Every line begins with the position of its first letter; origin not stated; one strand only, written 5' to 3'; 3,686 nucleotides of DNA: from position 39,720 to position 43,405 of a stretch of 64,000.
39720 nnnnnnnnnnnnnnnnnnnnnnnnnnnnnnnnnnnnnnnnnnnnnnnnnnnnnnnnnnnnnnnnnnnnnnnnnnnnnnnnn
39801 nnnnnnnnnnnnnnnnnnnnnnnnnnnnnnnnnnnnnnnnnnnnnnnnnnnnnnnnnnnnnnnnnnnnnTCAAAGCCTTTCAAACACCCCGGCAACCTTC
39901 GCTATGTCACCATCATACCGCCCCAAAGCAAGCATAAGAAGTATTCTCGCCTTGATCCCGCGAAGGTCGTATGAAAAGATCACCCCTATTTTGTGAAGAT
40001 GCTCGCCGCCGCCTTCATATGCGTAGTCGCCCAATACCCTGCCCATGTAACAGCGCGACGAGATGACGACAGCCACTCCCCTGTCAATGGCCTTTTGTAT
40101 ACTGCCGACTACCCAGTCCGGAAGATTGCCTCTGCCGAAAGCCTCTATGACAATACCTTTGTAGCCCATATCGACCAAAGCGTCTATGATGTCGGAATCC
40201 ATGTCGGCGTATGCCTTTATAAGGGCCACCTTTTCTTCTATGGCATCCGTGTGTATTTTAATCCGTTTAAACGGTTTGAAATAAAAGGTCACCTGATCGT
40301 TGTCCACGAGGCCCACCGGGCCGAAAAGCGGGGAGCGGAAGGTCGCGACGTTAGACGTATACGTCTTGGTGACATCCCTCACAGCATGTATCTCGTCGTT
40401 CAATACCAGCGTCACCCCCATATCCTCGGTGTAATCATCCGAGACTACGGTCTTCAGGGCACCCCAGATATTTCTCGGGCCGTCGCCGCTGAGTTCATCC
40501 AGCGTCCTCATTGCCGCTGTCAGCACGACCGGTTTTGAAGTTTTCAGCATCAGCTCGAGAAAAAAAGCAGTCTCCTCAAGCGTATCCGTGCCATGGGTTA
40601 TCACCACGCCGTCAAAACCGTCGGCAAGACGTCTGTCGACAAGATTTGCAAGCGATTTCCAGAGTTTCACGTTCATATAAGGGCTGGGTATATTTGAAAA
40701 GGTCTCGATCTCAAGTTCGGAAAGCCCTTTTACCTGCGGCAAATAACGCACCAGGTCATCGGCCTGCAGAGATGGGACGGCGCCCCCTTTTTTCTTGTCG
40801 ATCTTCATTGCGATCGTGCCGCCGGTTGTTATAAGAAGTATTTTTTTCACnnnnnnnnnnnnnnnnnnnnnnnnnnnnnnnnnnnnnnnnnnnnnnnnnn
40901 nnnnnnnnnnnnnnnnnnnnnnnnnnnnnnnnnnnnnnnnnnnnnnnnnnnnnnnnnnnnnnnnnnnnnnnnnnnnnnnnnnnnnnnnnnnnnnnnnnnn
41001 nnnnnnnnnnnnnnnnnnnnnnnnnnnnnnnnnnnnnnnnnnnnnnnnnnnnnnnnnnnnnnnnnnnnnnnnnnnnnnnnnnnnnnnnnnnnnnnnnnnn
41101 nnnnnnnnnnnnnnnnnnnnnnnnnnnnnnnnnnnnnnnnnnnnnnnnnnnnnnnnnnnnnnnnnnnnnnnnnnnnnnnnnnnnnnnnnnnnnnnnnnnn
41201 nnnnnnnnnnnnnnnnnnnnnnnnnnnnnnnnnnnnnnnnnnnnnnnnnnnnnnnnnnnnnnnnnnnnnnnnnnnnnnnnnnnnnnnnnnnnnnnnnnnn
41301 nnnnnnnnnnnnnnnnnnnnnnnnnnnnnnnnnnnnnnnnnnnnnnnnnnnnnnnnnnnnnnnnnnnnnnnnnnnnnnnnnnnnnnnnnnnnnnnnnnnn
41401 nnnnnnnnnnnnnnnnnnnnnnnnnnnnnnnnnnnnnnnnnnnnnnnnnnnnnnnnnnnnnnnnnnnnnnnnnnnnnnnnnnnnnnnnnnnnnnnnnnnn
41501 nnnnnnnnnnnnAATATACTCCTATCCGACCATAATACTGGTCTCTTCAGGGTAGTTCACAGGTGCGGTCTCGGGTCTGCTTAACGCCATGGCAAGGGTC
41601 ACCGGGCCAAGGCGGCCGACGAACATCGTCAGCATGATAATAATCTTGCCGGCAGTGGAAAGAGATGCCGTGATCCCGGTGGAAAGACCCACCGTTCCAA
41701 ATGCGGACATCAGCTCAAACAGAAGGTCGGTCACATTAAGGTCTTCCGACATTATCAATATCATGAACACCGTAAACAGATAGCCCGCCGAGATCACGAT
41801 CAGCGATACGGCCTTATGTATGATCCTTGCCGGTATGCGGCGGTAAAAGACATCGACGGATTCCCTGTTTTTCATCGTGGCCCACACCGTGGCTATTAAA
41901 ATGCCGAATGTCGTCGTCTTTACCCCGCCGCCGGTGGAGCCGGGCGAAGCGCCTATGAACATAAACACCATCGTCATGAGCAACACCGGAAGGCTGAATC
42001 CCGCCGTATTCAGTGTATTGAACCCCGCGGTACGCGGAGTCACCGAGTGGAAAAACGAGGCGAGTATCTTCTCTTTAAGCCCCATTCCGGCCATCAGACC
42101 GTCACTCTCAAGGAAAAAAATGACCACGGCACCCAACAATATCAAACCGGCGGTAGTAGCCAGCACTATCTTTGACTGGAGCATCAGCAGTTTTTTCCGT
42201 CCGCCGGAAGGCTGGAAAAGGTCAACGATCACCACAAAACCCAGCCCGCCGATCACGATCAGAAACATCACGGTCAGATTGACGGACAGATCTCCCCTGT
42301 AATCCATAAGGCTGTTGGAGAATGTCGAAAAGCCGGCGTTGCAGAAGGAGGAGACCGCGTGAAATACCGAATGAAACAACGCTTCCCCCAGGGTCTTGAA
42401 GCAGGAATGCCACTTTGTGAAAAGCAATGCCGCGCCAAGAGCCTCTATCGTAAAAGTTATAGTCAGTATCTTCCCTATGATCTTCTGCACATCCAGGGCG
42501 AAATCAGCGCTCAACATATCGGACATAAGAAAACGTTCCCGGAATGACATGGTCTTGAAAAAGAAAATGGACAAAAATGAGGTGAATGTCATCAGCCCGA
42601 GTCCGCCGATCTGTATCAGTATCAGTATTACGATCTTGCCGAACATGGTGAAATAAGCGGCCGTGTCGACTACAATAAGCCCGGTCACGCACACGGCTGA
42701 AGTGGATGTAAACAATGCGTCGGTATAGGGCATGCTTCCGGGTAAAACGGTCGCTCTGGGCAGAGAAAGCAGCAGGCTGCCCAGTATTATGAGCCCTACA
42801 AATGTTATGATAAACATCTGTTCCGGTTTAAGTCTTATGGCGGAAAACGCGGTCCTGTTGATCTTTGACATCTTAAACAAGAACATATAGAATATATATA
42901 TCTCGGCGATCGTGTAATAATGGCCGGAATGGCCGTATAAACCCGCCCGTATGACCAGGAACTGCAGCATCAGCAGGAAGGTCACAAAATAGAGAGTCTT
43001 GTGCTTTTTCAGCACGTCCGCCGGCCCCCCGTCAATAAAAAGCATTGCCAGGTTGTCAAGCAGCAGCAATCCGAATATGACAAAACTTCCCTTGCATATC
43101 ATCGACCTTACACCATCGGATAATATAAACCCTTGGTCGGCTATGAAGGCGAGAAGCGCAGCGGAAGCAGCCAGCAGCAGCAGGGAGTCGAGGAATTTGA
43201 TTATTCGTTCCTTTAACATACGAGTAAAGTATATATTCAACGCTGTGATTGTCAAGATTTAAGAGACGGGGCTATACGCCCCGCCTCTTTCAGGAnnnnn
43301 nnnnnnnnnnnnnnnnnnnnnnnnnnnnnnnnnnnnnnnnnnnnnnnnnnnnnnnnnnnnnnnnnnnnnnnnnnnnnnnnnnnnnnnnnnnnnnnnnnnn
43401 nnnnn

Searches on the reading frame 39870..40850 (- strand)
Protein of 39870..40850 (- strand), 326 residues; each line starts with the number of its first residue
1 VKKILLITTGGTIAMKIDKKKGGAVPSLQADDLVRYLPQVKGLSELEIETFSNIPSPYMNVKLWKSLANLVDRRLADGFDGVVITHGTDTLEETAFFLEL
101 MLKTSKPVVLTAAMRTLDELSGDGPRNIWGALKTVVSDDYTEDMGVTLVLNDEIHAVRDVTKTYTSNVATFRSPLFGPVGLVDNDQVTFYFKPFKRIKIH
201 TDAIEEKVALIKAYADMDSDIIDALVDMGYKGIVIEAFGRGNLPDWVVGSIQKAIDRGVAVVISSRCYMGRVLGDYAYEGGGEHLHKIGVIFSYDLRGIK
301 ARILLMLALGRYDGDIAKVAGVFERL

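Call 82: search_protein_families(library=pfam, proteins=[window:39870-40850:-], max_evalue=0.00001)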
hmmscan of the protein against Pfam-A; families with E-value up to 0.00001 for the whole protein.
window:39870-40850:- (326 aa): 2 families
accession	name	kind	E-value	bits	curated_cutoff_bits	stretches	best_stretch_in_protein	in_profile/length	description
PF00710.25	Asparaginase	-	2.3e-60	203.8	22.5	1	3-192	1-190/193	Asparaginase, N-terminal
PF17763.6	Asparaginase_C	-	2.7e-35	121.2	34.6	1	207-323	1-114/114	Glutaminase/Asparaginase C-terminal domain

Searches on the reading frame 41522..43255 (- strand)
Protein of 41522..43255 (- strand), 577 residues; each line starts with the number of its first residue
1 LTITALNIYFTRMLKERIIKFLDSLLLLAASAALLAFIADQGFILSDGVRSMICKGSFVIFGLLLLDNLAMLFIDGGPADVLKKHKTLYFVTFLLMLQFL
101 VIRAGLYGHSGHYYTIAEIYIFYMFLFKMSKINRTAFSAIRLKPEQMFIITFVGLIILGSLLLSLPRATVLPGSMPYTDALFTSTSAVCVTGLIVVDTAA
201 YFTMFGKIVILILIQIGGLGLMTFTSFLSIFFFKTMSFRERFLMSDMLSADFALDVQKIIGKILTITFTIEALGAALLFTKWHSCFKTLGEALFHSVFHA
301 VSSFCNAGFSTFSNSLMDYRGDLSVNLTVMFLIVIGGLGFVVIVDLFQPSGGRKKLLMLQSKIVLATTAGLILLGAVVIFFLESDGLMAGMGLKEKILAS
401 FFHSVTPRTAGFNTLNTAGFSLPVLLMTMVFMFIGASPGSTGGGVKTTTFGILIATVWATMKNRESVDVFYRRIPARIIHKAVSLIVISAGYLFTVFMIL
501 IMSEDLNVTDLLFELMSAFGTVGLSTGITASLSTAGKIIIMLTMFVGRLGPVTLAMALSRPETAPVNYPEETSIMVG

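Call 82: search_protein_families(library=pfam, proteins=[window:41522-43255:-], max_evalue=0.00001)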
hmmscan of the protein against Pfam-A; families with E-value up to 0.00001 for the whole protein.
window:41522-43255:- (577 aa): 1 family
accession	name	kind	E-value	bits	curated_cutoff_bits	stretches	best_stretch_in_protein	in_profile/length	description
PF02386.22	TrkH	-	3.9e-50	171.2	27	1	169-557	56-489/502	Cation transport protein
